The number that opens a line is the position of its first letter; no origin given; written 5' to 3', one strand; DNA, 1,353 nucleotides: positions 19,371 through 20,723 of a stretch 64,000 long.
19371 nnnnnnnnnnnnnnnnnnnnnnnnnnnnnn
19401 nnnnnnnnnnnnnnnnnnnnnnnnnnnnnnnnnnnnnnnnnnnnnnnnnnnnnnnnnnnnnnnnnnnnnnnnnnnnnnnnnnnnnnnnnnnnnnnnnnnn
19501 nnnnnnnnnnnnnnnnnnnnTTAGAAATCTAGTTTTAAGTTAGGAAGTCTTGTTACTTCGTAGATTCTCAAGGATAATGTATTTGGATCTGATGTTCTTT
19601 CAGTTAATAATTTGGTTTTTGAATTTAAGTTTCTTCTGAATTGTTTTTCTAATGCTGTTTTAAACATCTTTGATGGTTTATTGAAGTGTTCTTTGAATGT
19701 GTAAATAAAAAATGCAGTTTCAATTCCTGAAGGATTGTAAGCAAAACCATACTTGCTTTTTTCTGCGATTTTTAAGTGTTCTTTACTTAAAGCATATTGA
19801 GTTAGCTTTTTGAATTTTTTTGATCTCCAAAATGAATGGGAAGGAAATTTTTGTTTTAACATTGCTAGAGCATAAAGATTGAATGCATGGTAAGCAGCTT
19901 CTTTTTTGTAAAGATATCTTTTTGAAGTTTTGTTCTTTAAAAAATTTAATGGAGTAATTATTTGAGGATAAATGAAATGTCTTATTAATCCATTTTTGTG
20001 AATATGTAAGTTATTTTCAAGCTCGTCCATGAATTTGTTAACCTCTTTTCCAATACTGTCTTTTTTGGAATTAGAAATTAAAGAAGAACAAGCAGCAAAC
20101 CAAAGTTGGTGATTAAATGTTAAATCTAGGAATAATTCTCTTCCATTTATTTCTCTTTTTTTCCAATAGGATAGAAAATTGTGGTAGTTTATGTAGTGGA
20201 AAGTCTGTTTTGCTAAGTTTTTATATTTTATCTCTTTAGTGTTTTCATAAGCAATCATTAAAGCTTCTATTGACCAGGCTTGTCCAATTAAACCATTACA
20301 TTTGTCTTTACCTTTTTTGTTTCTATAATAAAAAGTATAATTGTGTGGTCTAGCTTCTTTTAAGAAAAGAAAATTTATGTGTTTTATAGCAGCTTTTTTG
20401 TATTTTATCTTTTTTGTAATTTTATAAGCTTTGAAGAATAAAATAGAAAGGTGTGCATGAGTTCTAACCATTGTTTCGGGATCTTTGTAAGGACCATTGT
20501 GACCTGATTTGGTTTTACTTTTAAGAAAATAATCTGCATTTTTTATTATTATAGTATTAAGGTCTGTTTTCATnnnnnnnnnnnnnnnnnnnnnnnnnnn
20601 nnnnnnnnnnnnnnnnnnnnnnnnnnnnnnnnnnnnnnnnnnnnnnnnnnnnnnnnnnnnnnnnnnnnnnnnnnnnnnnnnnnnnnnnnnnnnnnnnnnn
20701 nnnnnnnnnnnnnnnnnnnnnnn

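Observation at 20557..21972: Methyltransferase fused to CDP-alcohol phosphatidyltransferase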

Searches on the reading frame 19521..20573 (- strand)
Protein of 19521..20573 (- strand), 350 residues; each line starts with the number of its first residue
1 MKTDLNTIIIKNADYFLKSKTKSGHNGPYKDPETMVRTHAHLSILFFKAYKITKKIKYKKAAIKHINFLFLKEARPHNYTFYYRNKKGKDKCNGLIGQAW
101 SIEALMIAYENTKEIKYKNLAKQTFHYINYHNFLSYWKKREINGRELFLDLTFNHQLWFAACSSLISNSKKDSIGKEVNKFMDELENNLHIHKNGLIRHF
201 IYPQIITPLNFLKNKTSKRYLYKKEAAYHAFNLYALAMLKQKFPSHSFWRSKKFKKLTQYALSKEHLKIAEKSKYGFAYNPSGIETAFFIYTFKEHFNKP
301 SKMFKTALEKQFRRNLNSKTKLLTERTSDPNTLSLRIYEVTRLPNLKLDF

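Call 3: search_protein_families(library=pfam, proteins=[window:19521-20573:-], max_evalue=0.01)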
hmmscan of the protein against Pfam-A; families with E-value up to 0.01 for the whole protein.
window:19521-20573:- (350 aa): 0 families

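Call 4: search_protein_families(library=ncbifam, proteins=[window:19521-20573:-], max_evalue=0.01)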
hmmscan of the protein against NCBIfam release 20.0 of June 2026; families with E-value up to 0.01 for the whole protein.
window:19521-20573:- (350 aa): 0 families

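Call 21: search_solved_structures(query=window:19521-20573:-, max_evalue=10)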
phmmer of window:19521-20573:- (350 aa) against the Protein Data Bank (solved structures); distinct sequences matched with E-value up to 10: 5.
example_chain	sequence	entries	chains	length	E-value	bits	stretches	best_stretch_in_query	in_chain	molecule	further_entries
3vxd_A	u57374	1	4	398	7.1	9.1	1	41-137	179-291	Putative uncharacterized protein gbs1889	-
2zzr_A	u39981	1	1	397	7.1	9.1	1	41-137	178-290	Unsaturated glucuronyl hydrolase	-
3anj_A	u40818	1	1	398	7.2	9.1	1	41-137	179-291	Putative uncharacterized protein gbs1889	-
3wux_A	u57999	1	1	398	7.5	9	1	41-137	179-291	Unsaturated chondroitin disaccharide hydrolase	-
3ani_A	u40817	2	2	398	8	9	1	39-137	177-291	Putative uncharacterized protein gbs1889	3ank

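Call 58: search_protein_families(library=pfam, proteins=[window:19521-20573:-], max_evalue=10)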
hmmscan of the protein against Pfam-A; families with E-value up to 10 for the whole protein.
window:19521-20573:- (350 aa): 3 families
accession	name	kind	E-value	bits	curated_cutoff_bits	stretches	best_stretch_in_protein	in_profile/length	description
PF21885.1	TMEM181_GOLD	-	0.018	15.5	27.5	1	40-70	78-108/111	TMEM181, GOLD domain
PF09492.16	Pec_lyase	-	0.069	12.8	22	1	47-87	49-89/292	Pectic acid lyase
PF06322.17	Phage_NinH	-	0.25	11.7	29.8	1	215-231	31-47/60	Phage NinH protein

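Call 100: predict_structure(protein=window:19521-20573:-)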
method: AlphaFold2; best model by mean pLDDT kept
length: 350 residues; sequences in the alignment: 1
mean_pLDDT: 48.9   pTM: 0.44
mean pLDDT of the five models: 48.9, 44.9, 44.8, 38.5, 30.9
residues with pLDDT >= 90: 22; 70-90: 51; 50-70: 31; < 50: 246
segments of 3 or more residues with pLDDT < 50: 21-27, 72-94, 129-244, 257-350
pLDDT, mean of each block of 10 residues (from residue 1): 78 86 49 74 90 94 84 41 45 54 79 81 60 39 36 39 39 43 43 34 35 34 38 45 48 48 39 30 29 31 38 34 26 24 25
secondary structure, 60 per line:
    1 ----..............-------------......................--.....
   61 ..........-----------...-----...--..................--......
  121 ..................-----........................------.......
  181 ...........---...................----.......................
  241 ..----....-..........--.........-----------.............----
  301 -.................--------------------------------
elements in order: H5-18 H32-53 H56-70 E82-84 E90-92 H95-112 H115-138 H144-167 H174-191 H195-213 H218-242 H247-250 H252-261 H264-272 H284-296 H302-318

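Call 105: search_protein_families(library=phrogs, proteins=[window:19521-20573:-], max_evalue=0.01)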
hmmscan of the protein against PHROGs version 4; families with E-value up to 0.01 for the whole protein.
window:19521-20573:- (350 aa): 1 family
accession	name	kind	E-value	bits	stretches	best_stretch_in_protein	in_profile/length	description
phrog_18279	-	unknown function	0.00018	21.2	1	33-85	270-321/678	-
